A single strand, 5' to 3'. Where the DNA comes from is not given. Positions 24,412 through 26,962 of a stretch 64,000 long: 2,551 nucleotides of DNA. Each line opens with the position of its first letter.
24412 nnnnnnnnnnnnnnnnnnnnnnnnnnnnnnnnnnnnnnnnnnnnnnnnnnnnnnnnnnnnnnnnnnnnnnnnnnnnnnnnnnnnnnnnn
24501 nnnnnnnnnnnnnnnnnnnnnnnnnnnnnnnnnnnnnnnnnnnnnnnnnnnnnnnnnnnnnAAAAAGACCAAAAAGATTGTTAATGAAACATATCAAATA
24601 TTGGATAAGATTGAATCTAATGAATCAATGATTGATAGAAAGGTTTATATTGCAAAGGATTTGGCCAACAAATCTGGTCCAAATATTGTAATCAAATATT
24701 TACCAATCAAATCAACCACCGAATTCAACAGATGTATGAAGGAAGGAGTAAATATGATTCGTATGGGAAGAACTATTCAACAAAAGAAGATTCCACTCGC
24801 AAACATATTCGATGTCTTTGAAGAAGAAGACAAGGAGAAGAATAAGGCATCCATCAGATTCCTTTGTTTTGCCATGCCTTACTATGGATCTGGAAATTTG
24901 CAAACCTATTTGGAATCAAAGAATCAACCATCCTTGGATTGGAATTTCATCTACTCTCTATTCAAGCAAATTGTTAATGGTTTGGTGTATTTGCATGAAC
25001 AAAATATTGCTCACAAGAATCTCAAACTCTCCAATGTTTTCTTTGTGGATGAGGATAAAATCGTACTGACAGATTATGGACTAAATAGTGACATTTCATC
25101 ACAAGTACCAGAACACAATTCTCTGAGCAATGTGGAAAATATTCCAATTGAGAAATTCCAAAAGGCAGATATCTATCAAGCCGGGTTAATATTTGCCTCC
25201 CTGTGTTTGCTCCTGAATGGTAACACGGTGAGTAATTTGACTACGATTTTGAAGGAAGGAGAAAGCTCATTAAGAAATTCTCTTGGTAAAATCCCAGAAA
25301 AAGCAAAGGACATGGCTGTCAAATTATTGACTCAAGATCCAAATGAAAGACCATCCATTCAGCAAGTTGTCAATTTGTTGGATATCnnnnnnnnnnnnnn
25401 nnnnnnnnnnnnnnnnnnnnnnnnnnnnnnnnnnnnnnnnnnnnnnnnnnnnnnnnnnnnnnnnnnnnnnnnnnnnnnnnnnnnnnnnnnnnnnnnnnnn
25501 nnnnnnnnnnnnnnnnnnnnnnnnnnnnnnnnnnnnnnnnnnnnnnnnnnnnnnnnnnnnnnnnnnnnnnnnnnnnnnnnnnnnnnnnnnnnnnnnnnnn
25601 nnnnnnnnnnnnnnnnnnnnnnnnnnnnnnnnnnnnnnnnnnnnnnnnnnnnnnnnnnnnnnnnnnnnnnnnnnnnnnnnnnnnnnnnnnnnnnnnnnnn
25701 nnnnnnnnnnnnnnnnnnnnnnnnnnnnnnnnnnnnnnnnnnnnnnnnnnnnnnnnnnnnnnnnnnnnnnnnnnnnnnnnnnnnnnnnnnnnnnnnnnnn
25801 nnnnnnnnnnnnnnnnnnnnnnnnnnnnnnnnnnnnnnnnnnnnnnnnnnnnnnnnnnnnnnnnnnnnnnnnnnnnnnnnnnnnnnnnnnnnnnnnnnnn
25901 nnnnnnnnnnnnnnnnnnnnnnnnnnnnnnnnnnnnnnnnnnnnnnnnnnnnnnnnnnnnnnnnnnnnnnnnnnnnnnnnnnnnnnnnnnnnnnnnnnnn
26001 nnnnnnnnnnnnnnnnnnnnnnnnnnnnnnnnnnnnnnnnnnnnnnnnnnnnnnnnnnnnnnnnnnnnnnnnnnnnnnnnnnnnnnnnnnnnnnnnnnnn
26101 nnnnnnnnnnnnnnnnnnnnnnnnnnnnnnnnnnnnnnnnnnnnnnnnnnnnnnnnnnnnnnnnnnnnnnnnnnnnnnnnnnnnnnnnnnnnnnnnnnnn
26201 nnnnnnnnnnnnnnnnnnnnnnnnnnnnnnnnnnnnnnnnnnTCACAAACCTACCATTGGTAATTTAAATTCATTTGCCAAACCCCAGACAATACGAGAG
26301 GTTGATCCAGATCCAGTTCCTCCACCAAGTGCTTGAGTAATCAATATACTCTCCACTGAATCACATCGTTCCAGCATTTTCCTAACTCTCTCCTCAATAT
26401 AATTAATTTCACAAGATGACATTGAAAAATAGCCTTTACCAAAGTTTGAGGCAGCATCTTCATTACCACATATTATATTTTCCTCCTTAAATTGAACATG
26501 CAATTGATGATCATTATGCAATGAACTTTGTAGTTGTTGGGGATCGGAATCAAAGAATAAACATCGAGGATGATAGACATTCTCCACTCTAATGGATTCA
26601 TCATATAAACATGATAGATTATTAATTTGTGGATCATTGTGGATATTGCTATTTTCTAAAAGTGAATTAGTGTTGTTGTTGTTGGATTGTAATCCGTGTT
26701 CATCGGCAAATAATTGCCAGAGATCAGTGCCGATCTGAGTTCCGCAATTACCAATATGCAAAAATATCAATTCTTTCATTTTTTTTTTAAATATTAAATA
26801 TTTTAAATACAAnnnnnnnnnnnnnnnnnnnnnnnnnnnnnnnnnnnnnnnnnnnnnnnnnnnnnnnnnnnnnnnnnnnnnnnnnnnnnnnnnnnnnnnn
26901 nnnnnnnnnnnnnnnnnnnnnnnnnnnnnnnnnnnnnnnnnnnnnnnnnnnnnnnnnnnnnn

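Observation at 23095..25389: Pseudokinase with internal MSGIE pentapeptide repeat array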

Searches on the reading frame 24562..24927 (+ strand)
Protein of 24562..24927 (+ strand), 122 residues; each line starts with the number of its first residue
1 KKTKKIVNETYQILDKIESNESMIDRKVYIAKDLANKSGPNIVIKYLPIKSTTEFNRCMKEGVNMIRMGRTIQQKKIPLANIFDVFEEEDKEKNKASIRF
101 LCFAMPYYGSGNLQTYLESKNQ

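Call 54: search_solved_structures(query=window:24562-24927:+, max_evalue=1, show_alignments=5)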
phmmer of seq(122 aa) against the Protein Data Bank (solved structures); distinct sequences matched with E-value up to 1: 2.
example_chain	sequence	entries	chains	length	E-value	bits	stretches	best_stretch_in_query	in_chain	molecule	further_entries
2wzg_A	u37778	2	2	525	0.89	12.9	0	38-73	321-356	GLUCOSYLTRANSFERASE | Putative uncharacterized protein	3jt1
3jsz_A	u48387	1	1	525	0.9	12.9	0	38-73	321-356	Putative uncharacterized protein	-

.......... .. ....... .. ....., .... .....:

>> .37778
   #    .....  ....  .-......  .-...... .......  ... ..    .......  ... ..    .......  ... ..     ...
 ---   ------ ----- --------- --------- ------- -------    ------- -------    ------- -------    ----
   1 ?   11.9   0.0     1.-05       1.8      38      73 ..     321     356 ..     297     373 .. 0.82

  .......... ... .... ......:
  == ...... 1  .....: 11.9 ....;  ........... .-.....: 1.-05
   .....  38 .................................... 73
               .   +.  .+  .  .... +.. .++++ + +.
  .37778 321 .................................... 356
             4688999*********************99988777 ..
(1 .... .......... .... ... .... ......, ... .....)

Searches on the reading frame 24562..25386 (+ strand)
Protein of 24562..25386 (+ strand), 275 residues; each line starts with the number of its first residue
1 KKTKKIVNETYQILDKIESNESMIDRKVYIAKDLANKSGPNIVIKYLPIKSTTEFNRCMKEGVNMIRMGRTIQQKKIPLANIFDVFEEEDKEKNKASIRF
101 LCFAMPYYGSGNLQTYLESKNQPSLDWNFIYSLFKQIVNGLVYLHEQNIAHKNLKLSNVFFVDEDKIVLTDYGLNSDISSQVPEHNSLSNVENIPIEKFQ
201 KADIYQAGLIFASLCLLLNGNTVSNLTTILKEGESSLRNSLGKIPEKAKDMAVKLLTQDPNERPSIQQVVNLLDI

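Call 28: find_homologous_proteins(query=window:24562-25386:+, max_evalue=0.00001)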
Query window:24562-25386:+: 637 candidates shared short words with the query, none scored E <= 0.00001.

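Call 31: search_solved_structures(query=A3, max_evalue=0.000001, show_alignments=3)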
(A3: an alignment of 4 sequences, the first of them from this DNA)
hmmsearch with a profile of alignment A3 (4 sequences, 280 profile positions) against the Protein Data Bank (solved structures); distinct sequences matched with E-value up to 0.000001: 780 (the best 60 are shown).
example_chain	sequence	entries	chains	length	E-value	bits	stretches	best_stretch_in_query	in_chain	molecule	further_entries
3uiu_A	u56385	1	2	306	2.5e-22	82.6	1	86-277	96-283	Interferon-induced, double-stranded RNA-activated protein kinase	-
6d3k_B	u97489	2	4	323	2.8e-22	82.4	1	86-277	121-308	Interferon-induced, double-stranded RNA-activated protein kinase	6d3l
8qel_B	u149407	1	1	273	4.4e-21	78.5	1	85-277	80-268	Interferon-induced, double-stranded RNA-activated protein kinase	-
2a19_B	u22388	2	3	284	5e-21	78.3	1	85-277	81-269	Interferon-induced, double-stranded RNA-activated protein kinase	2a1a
9yuf_A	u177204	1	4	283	3.1e-20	75.7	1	85-277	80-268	Interferon-induced, double-stranded RNA-activated protein kinase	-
4oli_A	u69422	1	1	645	3e-17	65.9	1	102-278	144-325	Non-receptor tyrosine-protein kinase TYK2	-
8t7t_A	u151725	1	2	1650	4.9e-17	65.2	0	133-245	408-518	eIF-2-alpha kinase GCN2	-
3is5_A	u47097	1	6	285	1e-15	60.9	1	82-274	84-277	Calcium-dependent protein kinase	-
7t6f_A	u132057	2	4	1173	1.4e-15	60.5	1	107-277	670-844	Tyrosine-protein kinase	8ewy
9fqr_Xr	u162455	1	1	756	1.5e-15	60.3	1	95-274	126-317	Cilia and flagella associated protein 251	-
8vf6_A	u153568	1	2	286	2.3e-15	59.7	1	99-276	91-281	Serine/threonine-protein kinase 33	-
9f58_A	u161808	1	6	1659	5e-15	58.6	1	99-273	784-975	eIF-2-alpha kinase GCN2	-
4mvf_A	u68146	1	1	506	1e-14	57.6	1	125-274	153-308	Calcium-dependent protein kinase 2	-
4apc_A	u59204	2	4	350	4.2e-14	55.6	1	98-274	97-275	SERINE/THREONINE-PROTEIN KINASE NEK1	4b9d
3qd2_B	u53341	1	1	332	7.9e-13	51.4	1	98-276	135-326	Eukaryotic translation initiation factor 2-alpha kinase 3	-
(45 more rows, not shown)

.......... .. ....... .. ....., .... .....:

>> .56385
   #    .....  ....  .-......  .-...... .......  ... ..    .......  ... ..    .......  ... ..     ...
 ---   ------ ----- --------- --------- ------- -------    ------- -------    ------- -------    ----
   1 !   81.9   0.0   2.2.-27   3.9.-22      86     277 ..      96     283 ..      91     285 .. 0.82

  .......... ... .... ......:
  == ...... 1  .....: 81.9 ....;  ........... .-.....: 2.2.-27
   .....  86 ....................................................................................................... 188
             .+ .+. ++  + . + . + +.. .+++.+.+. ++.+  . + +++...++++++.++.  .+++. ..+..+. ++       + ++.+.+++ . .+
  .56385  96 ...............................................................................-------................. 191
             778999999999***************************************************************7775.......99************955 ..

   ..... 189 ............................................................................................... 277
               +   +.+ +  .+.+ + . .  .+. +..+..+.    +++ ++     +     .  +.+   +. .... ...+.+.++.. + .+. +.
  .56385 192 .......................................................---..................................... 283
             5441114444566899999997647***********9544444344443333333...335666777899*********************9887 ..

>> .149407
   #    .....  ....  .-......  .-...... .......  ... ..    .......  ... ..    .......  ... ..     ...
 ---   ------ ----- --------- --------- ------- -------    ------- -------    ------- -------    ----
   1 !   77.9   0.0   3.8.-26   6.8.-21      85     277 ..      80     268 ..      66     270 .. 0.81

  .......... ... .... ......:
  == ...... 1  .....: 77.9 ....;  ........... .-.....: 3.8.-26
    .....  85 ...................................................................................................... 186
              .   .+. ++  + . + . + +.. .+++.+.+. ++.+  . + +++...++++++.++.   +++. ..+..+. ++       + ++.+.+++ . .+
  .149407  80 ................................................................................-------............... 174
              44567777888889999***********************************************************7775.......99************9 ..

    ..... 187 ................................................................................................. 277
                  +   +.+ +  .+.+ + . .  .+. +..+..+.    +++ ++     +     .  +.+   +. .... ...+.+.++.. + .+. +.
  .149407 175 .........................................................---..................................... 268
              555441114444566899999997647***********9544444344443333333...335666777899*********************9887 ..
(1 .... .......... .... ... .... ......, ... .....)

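Call 47: find_homologous_proteins(query=A3, max_evalue=1e-8)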
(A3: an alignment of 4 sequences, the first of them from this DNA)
Query A3 (4 sequences): 2789 candidates shared short words with the query, none scored E <= 1e-8.

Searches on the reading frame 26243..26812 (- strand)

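Call 53: search_protein_families(library=pfam, proteins=[window:26243-26812:-], max_evalue=0.001)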
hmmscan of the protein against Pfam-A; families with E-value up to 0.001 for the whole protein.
window:26243-26812:- (189 aa): 1 family
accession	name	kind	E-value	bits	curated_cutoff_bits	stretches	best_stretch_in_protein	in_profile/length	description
PF00091.31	Tubulin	-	2.3e-31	110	33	1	14-181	1-137/190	Tubulin/FtsZ family, GTPase domain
